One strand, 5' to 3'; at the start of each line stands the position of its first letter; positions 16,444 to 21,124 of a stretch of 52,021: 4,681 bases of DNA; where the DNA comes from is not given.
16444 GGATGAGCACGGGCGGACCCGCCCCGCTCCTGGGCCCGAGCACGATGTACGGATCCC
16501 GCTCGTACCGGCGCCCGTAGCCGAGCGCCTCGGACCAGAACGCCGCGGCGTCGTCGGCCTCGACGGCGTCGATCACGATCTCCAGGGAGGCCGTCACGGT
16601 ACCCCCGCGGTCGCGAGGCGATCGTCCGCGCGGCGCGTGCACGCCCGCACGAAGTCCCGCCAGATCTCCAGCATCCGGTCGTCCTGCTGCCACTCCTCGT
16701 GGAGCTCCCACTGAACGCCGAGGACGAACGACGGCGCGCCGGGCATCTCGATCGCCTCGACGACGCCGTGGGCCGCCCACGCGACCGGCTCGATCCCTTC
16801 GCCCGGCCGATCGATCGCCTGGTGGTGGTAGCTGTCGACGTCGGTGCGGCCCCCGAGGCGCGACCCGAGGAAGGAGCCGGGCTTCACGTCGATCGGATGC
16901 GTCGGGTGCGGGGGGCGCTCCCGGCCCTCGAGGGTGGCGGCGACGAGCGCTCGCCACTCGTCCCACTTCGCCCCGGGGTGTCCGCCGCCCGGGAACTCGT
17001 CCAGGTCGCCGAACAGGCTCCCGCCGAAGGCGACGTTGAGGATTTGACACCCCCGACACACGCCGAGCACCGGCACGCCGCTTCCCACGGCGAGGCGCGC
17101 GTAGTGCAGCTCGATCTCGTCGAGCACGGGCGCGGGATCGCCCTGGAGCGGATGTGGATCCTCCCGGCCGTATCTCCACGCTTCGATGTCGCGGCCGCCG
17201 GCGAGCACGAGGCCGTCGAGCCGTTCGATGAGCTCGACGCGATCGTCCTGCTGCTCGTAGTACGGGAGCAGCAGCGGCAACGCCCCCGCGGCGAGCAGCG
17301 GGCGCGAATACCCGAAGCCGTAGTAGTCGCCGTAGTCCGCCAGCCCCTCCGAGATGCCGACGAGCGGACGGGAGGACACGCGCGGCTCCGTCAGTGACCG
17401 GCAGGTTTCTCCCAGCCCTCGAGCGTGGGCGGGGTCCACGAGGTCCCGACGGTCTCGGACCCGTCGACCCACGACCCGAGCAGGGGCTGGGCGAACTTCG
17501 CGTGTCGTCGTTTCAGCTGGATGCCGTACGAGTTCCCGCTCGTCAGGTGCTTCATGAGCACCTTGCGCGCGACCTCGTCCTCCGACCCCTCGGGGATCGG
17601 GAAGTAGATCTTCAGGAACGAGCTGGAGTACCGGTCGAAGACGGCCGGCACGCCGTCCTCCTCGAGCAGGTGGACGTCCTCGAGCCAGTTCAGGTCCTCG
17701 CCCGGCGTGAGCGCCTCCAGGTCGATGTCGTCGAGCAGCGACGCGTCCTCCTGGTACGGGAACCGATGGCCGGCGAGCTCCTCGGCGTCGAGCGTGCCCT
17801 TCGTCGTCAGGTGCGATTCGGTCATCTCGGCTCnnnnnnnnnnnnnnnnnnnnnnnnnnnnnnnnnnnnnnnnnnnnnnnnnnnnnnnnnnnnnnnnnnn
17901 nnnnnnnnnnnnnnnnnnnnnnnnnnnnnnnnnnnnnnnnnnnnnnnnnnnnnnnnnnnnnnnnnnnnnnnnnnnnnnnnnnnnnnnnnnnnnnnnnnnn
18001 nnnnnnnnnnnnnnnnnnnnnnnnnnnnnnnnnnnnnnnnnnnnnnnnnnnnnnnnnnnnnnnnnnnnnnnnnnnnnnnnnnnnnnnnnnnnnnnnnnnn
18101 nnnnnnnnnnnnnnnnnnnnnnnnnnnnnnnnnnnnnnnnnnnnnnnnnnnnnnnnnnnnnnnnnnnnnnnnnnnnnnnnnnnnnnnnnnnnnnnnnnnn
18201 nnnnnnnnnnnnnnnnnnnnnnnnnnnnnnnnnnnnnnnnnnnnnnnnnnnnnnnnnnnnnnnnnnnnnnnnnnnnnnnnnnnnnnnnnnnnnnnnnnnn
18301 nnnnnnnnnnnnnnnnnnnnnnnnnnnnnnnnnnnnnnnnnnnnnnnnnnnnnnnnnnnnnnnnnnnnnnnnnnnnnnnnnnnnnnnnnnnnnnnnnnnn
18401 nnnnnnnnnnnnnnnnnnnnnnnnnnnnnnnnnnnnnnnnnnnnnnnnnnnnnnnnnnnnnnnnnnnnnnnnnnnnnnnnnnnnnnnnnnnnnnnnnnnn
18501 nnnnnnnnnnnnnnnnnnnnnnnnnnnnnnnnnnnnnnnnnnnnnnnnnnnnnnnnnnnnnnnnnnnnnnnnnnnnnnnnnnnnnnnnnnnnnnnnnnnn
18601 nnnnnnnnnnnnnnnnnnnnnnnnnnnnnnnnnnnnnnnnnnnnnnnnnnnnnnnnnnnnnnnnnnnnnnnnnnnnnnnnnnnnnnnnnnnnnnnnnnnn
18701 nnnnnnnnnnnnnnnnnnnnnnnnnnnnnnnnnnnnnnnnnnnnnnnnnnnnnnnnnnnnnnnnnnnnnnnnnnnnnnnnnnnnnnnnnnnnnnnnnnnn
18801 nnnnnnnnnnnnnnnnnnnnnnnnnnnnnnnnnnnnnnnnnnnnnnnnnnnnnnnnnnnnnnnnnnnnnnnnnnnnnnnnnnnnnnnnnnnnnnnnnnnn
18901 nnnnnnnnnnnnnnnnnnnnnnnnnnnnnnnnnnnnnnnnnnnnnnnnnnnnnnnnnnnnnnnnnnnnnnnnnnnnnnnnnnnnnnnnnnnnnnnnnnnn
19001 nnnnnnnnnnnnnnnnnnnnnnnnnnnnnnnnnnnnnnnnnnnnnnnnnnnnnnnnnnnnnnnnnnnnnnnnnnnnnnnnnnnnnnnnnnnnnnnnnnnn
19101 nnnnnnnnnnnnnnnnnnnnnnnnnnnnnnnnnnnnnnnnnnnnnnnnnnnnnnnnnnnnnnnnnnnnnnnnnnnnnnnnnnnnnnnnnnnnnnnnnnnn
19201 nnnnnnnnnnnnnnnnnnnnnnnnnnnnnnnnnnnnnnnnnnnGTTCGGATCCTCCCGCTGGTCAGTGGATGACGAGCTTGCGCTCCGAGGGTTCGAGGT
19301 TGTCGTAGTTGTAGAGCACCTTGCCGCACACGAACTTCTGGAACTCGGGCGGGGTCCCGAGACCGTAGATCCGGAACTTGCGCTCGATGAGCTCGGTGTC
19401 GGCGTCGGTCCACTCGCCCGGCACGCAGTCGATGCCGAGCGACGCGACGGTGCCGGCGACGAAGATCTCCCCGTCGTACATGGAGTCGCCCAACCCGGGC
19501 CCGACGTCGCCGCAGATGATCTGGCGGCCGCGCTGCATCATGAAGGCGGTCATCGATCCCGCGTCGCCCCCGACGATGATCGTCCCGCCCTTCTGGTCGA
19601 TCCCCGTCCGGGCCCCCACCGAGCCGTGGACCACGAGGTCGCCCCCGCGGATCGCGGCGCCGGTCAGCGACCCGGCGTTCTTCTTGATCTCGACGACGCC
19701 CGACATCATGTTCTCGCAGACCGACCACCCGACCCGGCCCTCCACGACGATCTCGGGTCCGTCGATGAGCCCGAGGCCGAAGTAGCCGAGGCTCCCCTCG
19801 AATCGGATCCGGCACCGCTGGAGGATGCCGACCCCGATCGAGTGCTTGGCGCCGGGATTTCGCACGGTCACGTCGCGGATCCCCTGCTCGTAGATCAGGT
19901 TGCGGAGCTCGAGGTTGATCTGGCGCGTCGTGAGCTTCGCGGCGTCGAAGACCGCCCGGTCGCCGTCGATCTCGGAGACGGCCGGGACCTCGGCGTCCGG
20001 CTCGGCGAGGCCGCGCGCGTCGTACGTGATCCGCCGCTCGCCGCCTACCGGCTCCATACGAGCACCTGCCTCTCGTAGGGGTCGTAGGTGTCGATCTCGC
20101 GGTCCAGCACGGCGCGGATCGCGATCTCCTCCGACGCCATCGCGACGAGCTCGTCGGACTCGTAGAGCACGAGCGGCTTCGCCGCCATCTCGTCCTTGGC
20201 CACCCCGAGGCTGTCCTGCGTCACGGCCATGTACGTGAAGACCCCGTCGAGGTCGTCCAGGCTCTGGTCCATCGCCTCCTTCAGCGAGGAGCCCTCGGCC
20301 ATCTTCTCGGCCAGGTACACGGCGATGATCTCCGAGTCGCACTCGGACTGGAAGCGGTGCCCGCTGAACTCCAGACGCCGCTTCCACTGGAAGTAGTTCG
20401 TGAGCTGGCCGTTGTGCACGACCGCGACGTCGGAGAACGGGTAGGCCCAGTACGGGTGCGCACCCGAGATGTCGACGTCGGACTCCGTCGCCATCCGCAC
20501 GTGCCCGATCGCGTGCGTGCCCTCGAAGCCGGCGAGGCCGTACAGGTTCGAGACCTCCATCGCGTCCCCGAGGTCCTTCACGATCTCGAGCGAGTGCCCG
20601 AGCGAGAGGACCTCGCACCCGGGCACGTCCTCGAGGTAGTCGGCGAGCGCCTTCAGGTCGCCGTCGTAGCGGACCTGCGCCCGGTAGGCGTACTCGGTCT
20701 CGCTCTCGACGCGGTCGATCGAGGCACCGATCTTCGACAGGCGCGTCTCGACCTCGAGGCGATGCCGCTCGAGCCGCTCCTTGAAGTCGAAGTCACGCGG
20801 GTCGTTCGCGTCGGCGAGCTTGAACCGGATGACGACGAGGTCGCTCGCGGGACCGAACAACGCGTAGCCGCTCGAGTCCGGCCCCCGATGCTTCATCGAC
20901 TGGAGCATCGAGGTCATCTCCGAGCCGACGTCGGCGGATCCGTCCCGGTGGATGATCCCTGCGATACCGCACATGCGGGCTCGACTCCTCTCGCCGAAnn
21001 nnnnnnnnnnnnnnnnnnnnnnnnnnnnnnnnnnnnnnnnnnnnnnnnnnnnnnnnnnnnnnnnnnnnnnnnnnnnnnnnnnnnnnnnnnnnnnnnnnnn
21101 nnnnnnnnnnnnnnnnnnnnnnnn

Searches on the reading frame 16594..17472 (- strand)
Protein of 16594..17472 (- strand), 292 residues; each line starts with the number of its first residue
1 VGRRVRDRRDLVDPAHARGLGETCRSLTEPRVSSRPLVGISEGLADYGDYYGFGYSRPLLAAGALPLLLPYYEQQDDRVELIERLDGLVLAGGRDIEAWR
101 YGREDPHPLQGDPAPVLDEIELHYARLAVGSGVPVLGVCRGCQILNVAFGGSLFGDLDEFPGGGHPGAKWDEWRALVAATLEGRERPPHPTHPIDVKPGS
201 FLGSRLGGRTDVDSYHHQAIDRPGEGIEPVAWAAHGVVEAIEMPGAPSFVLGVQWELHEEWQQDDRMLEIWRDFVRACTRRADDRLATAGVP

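Call 3: search_protein_families(library=pfam, proteins=[window:16594-17472:-], max_evalue=0.01)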
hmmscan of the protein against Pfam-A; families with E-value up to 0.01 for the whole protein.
window:16594-17472:- (292 aa): 2 families
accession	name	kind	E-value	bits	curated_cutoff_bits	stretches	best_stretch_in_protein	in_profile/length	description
PF07722.19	Peptidase_C26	-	9.1e-47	160.1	20.5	1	53-255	27-216/219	Peptidase C26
PF00117.34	GATase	-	3.2e-08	33.9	22.8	1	119-255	59-169/190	Glutamine amidotransferase class-I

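Call 8: search_protein_families(library=ncbifam, proteins=[window:16594-17472:-], max_evalue=0.001)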
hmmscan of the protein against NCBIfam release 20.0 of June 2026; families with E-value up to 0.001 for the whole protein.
window:16594-17472:- (292 aa): 5 families
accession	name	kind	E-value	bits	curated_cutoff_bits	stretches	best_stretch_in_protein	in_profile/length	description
NF008471.0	PRK11366.1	equivalog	2.7e-16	59.8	266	1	57-281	33-247/254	gamma-glutamyl-gamma-aminobutyrate hydrolase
NF001975.0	PRK00758.1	equivalog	1.6e-07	31.1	198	0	79-153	37-89/185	GMP synthase subunit A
NF045546.1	GCDPHdlase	equivalog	2.1e-06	27.9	250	0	80-153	50-114/198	gamma-glutamyl-CDP-amidate hydrolase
TIGR00888.1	guaA_Nterm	equivalog_domain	2.8e-06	26.9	172.15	1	109-152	47-90/188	glutamine-hydrolyzing GMP synthase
NF006562.0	PRK09065.1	equivalog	0.00067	19.3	205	0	125-152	83-110/242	glutamine amidotransferase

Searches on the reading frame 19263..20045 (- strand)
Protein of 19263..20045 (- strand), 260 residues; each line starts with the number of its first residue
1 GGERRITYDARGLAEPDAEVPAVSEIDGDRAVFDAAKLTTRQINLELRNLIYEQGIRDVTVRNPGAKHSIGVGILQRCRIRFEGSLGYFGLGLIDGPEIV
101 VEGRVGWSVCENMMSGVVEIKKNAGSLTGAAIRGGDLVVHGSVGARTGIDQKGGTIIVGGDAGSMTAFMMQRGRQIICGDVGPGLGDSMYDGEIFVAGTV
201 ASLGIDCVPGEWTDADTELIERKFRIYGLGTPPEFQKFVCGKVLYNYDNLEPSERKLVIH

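Call 77: search_protein_families(library=ncbifam, proteins=[window:19263-20045:-], max_evalue=0.001)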
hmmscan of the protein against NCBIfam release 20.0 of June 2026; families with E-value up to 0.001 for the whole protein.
window:19263-20045:- (260 aa): 2 families
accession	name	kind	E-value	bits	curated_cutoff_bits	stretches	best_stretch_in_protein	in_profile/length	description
TIGR03122.1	one_C_dehyd_C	equivalog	1.1e-13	51.1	130.65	1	79-202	82-212/260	formylmethanofuran dehydrogenase subunit C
NF042910.1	FMH_DH_FwdC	exception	8.6e-11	41.4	340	1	94-201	98-212/271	tungsten-dependent formylmethanofuran dehydrogenase subunit FwdC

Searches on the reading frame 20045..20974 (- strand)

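Call 7: search_protein_families(library=pfam, proteins=[window:20045-20974:-], max_evalue=0.01)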
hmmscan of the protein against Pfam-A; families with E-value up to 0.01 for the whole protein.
window:20045-20974:- (309 aa): 3 families
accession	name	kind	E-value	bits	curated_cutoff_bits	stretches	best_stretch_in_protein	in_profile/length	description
PF13522.11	GATase_6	-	1.4e-18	67.6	27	1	150-282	8-130/130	Glutamine amidotransferase domain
PF13537.11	GATase_7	-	4.7e-16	59.3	25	1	159-286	2-121/123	Glutamine amidotransferase domain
PF13230.11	GATase_4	-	9.6e-05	21.9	23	1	150-247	69-160/272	Glutamine amidotransferases class-II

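Call 77: search_protein_families(library=ncbifam, proteins=[window:20045-20974:-], max_evalue=0.001)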
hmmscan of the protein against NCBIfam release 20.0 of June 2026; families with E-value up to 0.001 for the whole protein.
window:20045-20974:- (309 aa): 8 families
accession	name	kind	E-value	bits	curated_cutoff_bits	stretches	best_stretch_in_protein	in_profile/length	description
TIGR01135.1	glmS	equivalog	1.3e-29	103.1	418.05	1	127-290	39-201/607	glutamine--fructose-6-phosphate transaminase (isomerizing)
NF001484.0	PRK00331.1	subfamily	4.6e-29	101.3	381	1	126-291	39-203/601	isomerizing glutamine--fructose-6-phosphate transaminase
TIGR01134.1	purF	equivalog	1.3e-25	90.7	350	1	127-294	39-206/432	amidophosphoribosyltransferase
TIGR01536.1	asn_synth_AEB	equivalog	6.3e-20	71.6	267.1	2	153-290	45-170/517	asparagine synthase (glutamine-hydrolyzing)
TIGR03108.1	eps_aminotran_1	hypoth_equivalog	7.9e-16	57.8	816.9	2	155-295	45-177/628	XrtA/PEP-CTERM system amidotransferase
TIGR03104.1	trio_amidotrans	equivalog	4.2e-15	55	570.1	2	152-288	41-167/589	N-acetylglutaminylglutamine amidotransferase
NF006949.0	PRK09431.1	equivalog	1.6e-13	50.1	499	2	155-291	45-170/554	asparagine synthase B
NF033535.1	lass_lactam_cya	exception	2.3e-06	26.5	525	1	1-35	1-35/668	lasso peptide isopeptide bond-forming cyclase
